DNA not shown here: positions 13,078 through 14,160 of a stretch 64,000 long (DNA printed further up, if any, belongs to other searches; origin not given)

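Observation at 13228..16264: BY-kinase (Wzc/ExoP type) paired with a PPP-family metallophosphatase instead of Wzb or a PHP phosphatase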

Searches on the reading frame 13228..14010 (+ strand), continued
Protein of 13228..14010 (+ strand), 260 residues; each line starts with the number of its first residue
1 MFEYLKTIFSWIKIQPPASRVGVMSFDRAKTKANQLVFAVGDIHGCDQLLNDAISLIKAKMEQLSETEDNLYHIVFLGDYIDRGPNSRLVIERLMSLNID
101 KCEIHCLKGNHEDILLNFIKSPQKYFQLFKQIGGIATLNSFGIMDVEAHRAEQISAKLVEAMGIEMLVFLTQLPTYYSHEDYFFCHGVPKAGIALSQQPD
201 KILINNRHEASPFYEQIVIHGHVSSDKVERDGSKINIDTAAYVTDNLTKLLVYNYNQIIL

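Call 40: search_protein_families(library=pfam, proteins=[L086:5996-6685:-, L086:6853-8235:-, L086:8555-9643:-, L086:9923-10693:+, L086:10742-11332:+, L086:11483-11977:+, L086:11989-13311:+, L086:13382-15628:+, L086:15674-16651:+, L086:17075-18175:+], max_evalue=0.001)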
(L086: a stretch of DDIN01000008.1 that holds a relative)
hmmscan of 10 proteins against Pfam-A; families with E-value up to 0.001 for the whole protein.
L086:5996-6685:- (229 aa): 1 family
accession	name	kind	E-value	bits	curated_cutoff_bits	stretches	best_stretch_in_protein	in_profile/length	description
PF02397.22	Bac_transf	-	2.4e-68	229.6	27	1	32-223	1-178/179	Bacterial sugar transferase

L086:6853-8235:- (460 aa): 1 family
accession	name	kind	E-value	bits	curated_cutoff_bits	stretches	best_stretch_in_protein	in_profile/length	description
PF04932.20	Wzy_C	-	1.8e-14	54.2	31.7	1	243-394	3-149/149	O-Antigen ligase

L086:8555-9643:- (362 aa): 1 family
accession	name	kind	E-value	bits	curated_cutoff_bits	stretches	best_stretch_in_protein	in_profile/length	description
PF06035.17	Peptidase_C93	-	2.4e-43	148.2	27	1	227-361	28-157/162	Bacterial transglutaminase-like cysteine proteinase BTLCP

L086:9923-10693:+ (256 aa): 1 family
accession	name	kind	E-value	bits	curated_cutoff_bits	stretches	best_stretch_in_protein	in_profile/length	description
PF00149.33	Metallophos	-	4.8e-16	60.2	21.5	1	28-227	3-160/191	Calcineurin-like phosphoesterase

L086:10742-11332:+ (196 aa): 3 families
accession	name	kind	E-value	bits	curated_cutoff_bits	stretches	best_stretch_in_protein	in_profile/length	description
PF02563.21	Poly_export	-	5.2e-23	81.5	28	1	45-117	5-76/77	Polysaccharide biosynthesis/export protein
PF10531.15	SLBB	-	2.8e-08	33.9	27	1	123-167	2-46/55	SLBB domain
PF22461.2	SLBB_2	-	1.4e-07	31.9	27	1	123-189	3-77/79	SLBB domain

L086:11483-11977:+ (164 aa): 0 families

L086:11989-13311:+ (440 aa): 2 families
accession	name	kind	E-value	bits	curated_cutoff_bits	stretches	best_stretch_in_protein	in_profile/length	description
PF10082.15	BBP2_2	-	1.1e-99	334.4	23.7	1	61-440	1-378/378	Putative beta-barrel porin 2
PF13505.12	OMP_b-brl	-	2.7e-06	28.1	28.7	0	204-331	22-145/175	Outer membrane protein beta-barrel domain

L086:13382-15628:+ (748 aa): 4 families
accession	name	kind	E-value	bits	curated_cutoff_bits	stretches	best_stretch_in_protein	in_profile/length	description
PF13614.12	AAA_31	-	3.2e-14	53.7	27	1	550-694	2-151/177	AAA domain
PF13807.11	GNVR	-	2.6e-12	46.9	27.7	1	399-472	8-81/82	G-rich domain on putative tyrosine kinase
PF02706.20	Wzz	-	2.6e-10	40.9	25.5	1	17-106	2-89/91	Chain length determinant protein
PF01656.29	CbiA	-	1.3e-05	25.6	25.4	1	553-727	2-88/125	CobQ/CobB/MinD/ParA nucleotide binding domain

L086:15674-16651:+ (325 aa): 8 families
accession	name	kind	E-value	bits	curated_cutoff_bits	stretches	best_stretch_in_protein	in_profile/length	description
PF01370.27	Epimerase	-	8.7e-51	173.1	20.9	1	5-253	1-240/240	NAD dependent epimerase/dehydratase family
PF16363.11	GDP_Man_Dehyd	-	3.6e-48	165.2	27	1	6-315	1-331/332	GDP-mannose 4,6 dehydratase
PF04321.23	RmlD_sub_bind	-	2e-12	47.2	27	1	4-155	2-138/287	RmlD substrate binding domain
PF01073.25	3Beta_HSD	-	6.7e-12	45.4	22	1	6-152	1-156/280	3-beta hydroxysteroid dehydrogenase/isomerase family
PF02719.21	Polysacc_synt_2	-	1.5e-11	44.5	20.2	1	5-160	1-156/293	Polysaccharide biosynthesis protein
PF13460.12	NAD_binding_10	-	1e-06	29.2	27.2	1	9-155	1-133/184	NAD(P)H-binding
PF05368.20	NmrA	-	4.5e-06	26.9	27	1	1-157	1-138/298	NmrA-like family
PF07993.18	NAD_binding_4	-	2.2e-05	24.2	20.1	1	71-172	92-207/258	Male sterility protein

L086:17075-18175:+ (366 aa): 1 family
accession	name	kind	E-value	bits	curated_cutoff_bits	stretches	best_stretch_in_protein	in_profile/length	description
PF04230.19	PS_pyruv_trans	-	4.3e-15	56.8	25.3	1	28-325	1-279/280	Polysaccharide pyruvyl transferase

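Call 41: search_protein_families(library=pfam, proteins=[L038:4168-5694:-, L038:5618-6730:-, L038:7758-8423:+, L038:8505-9923:+, L038:9920-10696:+, L038:10832-12979:+, L038:13265-13822:+, L038:13892-15049:-, L038:15254-16492:+, L038:16645-17433:+], max_evalue=0.001)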
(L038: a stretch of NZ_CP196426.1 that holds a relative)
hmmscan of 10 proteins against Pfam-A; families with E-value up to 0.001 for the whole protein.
L038:4168-5694:- (508 aa): 0 families

L038:5618-6730:- (370 aa): 0 families

L038:7758-8423:+ (221 aa): 0 families

L038:8505-9923:+ (472 aa): 1 family
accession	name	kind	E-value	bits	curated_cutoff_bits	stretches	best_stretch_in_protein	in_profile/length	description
PF04932.20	Wzy_C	-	3.4e-18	66.3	31.7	1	253-390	4-143/149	O-Antigen ligase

L038:9920-10696:+ (258 aa): 1 family
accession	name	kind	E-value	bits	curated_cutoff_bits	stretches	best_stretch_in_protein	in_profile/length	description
PF00149.33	Metallophos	-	4.3e-14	53.8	21.5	1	33-220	3-159/191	Calcineurin-like phosphoesterase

L038:10832-12979:+ (715 aa): 6 families
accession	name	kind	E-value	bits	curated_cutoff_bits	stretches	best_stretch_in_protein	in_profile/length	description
PF02706.20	Wzz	-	2.8e-12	47.2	25.5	1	2-93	1-90/91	Chain length determinant protein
PF13614.12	AAA_31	-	3.2e-09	37.4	27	1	533-654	14-138/177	AAA domain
PF13807.11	GNVR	-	2e-08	34.5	27.7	1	362-436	7-81/82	G-rich domain on putative tyrosine kinase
PF01656.29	CbiA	-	9e-07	29.3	25.4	1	531-619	9-54/125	CobQ/CobB/MinD/ParA nucleotide binding domain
PF10609.15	ParA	-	2.9e-06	27.4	27.1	1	522-692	5-171/246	NUBPL iron-transfer P-loop NTPase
PF09140.17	MipZ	-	3.7e-05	23.6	20.7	1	531-648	11-114/262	ATPase MipZ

L038:13265-13822:+ (185 aa): 1 family
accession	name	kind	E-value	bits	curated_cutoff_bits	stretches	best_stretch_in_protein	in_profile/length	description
PF06035.17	Peptidase_C93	-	4.2e-41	140.9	27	1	41-184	4-155/162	Bacterial transglutaminase-like cysteine proteinase BTLCP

L038:13892-15049:- (385 aa): 1 family
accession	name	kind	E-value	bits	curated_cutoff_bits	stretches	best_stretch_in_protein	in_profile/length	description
PF01557.24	FAA_hydrolase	-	2.2e-07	31.2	23.9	1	217-360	83-214/214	Fumarylacetoacetate (FAA) hydrolase C-terminal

L038:15254-16492:+ (412 aa): 1 family
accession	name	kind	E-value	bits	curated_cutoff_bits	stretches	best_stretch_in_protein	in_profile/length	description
PF07787.17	TMEM43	-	1.9e-73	247.3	23.3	1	124-374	1-250/250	Transmembrane protein 43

L038:16645-17433:+ (262 aa): 1 family
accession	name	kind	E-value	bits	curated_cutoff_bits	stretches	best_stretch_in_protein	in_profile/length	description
PF02698.23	DUF218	-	2.7e-27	95.7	27.6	1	80-246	2-133/133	DUF218 domain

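Call 45: find_homologous_proteins(query=L058:10001-10705:+, max_evalue=1e-20)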
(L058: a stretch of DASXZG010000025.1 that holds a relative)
Query L058:10001-10705:+ (235 aa): 7925 proteins with E <= 1e-20 among 8000 candidates; the best 120 are listed.
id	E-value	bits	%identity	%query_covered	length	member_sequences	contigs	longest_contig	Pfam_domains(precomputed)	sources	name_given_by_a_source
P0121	2.3e-153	527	100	100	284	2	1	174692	PF00149.34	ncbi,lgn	ncbi:MAG TPA: metallophosphoesterase family protein [Caulobacteraceae bacterium]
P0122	2.7e-114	399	75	99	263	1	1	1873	PF00149.34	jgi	jgi:serine/threonine protein phosphatase 1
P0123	1.3e-112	393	74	100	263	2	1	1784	PF00149.34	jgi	jgi:serine/threonine protein phosphatase 1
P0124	2.1e-100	353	67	100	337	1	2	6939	PF00149.34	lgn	-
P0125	1.1e-97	344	65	100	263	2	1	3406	PF00149.34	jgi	jgi:serine/threonine protein phosphatase 1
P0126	6.1e-97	342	66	96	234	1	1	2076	PF00149.34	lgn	-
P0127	8.7e-97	341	65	100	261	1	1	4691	PF00149.34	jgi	jgi:serine/threonine protein phosphatase 1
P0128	1.1e-96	341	64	100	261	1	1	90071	PF00149.34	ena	-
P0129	1.4e-96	341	64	100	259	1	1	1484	PF00149.34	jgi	jgi:serine/threonine protein phosphatase 1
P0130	4.4e-96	339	66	100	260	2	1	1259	PF00149.34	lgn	-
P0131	5.7e-96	339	65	100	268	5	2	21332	PF00149.34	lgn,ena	-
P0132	1.2e-95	338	65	100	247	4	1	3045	PF00149.34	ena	-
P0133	1.4e-95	337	64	100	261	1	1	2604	PF00149.34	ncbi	ncbi:MAG TPA: metallophosphoesterase family protein [Phenylobacterium sp.]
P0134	1.4e-95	337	63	100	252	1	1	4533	PF00149.34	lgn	-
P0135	7.4e-95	335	63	100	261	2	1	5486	PF00149.34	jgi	-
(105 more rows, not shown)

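Call 52: predict_structure(alignment_id=A1)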
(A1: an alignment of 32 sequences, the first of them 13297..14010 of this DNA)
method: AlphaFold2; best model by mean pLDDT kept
length: 237 residues; sequences in the alignment: 32
mean_pLDDT: 96.4   pTM: 0.93
mean pLDDT of the five models: 96.4, 95.8, 95.0, 94.7, 94.4
residues with pLDDT >= 90: 227; 70-90: 10; 50-70: 0; < 50: 0
segments of 3 or more residues with pLDDT < 50: none
pLDDT, mean of each block of 10 residues (from residue 1): 93 98 98 97 90 97 97 98 98 98 97 98 95 98 98 98 97 98 94 96 92 95 96 93
secondary structure, 60 per line:
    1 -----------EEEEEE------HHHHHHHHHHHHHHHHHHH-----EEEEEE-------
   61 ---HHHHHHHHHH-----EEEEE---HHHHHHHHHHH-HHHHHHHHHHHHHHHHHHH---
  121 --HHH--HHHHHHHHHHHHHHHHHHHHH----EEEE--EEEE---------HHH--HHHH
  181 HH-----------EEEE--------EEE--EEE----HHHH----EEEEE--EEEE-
elements in order: E12-17 H24-42 E48-53 H64-73 E79-83 H87-97 H99-117 H128-148 E153-156 E159-162 H177-182 E194-197 E206-208 E211-213 H218-221 E226-230 E233-236

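Call 54: fold_search(model_id=the predicted structure, library=pdb)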
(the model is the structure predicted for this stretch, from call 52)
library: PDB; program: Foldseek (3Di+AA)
matches with E <= 10: 379; with E <= 0.001: 122
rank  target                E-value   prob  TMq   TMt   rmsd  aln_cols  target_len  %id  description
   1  1g5b_B                6.8e-12  1.00  0.59  0.63   5.7       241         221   18  BACTERIOPHAGE LAMBDA SER/THR PROTEIN PHOSPHATASE (released 2001-03-07)
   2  1g5b_A                4.8e-11  1.00  0.62  0.67   5.3       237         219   20  BACTERIOPHAGE LAMBDA SER/THR PROTEIN PHOSPHATASE (released 2001-03-07)
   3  5vjv                  2.2e-10  1.00  0.71  0.58   4.6       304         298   19  Rhizobiales-like phosphatase 2 (released 2018-03-21)
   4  2qjc                  5.1e-10  1.00  0.63  0.67   5.2       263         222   16  Crystal structure of a putative diadenosine tetraphosphatase (released 2007-07-24)
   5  4j6o_B                2.1e-08  1.00  0.62  0.58   8.8       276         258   20  Crystal Structure of the Phosphatase Domain of C. thermocellum (Bacterial) PnkP (released 2013-04-10)
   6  4j6o_A                2.2e-08  1.00  0.60  0.55   7.6       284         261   19  Crystal Structure of the Phosphatase Domain of C. thermocellum (Bacterial) PnkP (released 2013-04-10)
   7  4zvz_A                3.0e-08  1.00  0.61  0.47   6.3       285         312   16  Co-crystal structures of PP5 in complex with 5-methyl-7-oxabicyclo[2.2.1]heptane-2,3-dicarboxylic acid (released 2016-04-27)
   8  5wg8                  3.2e-08  1.00  0.58  0.44   6.8       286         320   17  Structure of PP5C with LB-100; 7-oxabicyclo[2.2.1]heptane-2,3-dicarbonyl moiety modeled in the density (released 2018-07-18)
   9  5ui1_D                3.8e-08  1.00  0.59  0.47   6.1       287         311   17  Crystal Structure of Human Protein Phosphatase 5C (PP5C) in complex with a triazole inhibitor (released 2018-01-17)
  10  3h64_A                4.3e-08  1.00  0.59  0.46   6.7       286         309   17  Catalytic domain of human Serine/Threonine Phosphatase 5 (PP5c) with two Mn2+ atoms complexed with endothall (released 2009-09-29)
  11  4zvz_D                4.9e-08  1.00  0.60  0.47   6.5       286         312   17  Co-crystal structures of PP5 in complex with 5-methyl-7-oxabicyclo[2.2.1]heptane-2,3-dicarboxylic acid (released 2016-04-27)
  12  5ui1_B                4.9e-08  1.00  0.56  0.44   6.6       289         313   17  Crystal Structure of Human Protein Phosphatase 5C (PP5C) in complex with a triazole inhibitor (released 2018-01-17)
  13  4zx2                  5.5e-08  1.00  0.58  0.44   6.7       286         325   17  Co-crystal structures of PP5 in complex with 5-methyl-7-oxabicyclo[2.2.1]heptane-2,3-dicarboxylic acid (released 2016-04-27)
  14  1s95_A                5.5e-08  1.00  0.56  0.43   6.5       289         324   17  Structure of serine/threonine protein phosphatase 5 (released 2004-08-24)
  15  3h64_D                5.8e-08  1.00  0.58  0.46   6.1       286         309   17  Catalytic domain of human Serine/Threonine Phosphatase 5 (PP5c) with two Mn2+ atoms complexed with endothall (released 2009-09-29)
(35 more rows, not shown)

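Call 66: search_protein_families(library=pfam, proteins=[L001:6429-7784:-, L038:7758-8423:+, L086:11483-11977:+], max_evalue=1)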
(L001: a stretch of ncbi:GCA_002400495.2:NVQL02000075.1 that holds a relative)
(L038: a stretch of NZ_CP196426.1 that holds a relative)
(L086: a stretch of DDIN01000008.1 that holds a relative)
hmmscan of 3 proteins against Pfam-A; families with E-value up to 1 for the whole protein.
L001:6429-7784:- (451 aa): 2 families
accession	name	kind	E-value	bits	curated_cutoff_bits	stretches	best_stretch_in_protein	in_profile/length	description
PF14676.12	FANCI_S2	-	0.023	15.3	37.8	0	144-211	29-99/156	FANCI solenoid 2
PF22655.1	SpoU_sub_bind_like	-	0.08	13.9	27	0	160-202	49-90/90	SpoU L30e-like domain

L038:7758-8423:+ (221 aa): 0 families

L086:11483-11977:+ (164 aa): 1 family
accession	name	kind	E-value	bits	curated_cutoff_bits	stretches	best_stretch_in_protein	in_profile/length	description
PF00873.25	ACR_tran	-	0.073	11.2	28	1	19-53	38-72/1021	AcrB/AcrD/AcrF family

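Call 73: find_encoding_contigs(protein=P0005, flank=6000, max_places=1)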
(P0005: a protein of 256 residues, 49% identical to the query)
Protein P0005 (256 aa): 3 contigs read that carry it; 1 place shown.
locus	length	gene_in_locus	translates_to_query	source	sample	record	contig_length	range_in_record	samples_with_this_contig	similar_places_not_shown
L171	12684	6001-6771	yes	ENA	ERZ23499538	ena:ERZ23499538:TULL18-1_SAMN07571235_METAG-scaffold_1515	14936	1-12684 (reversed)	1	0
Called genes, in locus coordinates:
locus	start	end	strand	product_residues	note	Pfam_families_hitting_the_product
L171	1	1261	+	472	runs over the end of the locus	PF00483:NTP_transferase, PF12804:NTP_transf_3 (weak), PF22640:ManC_GMP_beta-helix, PF01050:MannoseP_isomer, PF07883:Cupin_2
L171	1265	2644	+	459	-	PF02878:PGM_PMM_I, PF02879:PGM_PMM_II, PF02880:PGM_PMM_III, PF00408:PGM_PMM_IV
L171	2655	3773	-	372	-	PF00953:Glycos_transf_4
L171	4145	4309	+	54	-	-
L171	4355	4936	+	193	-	PF06035:Peptidase_C93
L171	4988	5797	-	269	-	-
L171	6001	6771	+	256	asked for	PF00149:Metallophos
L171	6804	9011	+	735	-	PF02706:Wzz, PF13807:GNVR, PF01656:CbiA (weak), PF13614:AAA_31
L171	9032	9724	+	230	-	-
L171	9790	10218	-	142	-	-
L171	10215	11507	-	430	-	PF13385:Laminin_G_3 (weak)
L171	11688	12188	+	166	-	PF01625:PMSR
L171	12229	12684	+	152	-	?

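Call 74: find_encoding_contigs(protein=P0007, flank=6000, max_places=1)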
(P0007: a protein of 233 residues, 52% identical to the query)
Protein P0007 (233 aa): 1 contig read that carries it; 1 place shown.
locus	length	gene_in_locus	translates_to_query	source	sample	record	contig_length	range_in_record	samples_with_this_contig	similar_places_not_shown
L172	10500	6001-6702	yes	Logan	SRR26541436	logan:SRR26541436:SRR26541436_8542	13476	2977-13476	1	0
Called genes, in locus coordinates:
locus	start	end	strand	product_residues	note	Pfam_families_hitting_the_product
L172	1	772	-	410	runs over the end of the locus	PF00534:Glycos_transf_1, PF13692:Glyco_trans_1_4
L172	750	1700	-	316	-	-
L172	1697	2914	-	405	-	-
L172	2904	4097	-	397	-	-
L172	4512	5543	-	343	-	PF00953:Glycos_transf_4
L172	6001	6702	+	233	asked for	PF00149:Metallophos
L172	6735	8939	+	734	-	PF02706:Wzz, PF13807:GNVR (faint), PF01656:CbiA (weak), PF13614:AAA_31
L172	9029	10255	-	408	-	PF13385:Laminin_G_3 (weak)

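Call 75: find_encoding_contigs(protein=P0002, flank=6000, max_places=1)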
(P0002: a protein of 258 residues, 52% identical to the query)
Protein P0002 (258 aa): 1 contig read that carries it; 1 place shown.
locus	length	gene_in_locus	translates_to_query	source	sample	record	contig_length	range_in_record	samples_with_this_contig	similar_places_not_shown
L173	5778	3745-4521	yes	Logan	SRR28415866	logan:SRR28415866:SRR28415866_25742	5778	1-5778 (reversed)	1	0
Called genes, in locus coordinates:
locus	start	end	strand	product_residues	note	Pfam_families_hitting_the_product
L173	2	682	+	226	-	?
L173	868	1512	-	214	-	PF02397:Bac_transf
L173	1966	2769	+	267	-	PF06035:Peptidase_C93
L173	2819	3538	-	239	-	-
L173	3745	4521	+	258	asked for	PF00149:Metallophos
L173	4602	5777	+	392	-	?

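Call 76: find_encoding_contigs(protein=P0003, flank=6000, max_places=1)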
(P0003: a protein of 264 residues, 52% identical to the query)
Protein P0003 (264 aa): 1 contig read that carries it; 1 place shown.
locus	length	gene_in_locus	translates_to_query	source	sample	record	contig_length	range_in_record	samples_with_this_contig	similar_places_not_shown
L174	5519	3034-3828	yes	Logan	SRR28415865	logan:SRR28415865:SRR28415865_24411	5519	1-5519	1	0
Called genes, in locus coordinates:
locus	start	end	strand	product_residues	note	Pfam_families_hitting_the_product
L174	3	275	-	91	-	?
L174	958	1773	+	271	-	PF06035:Peptidase_C93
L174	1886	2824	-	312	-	-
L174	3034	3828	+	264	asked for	PF00149:Metallophos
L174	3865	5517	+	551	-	?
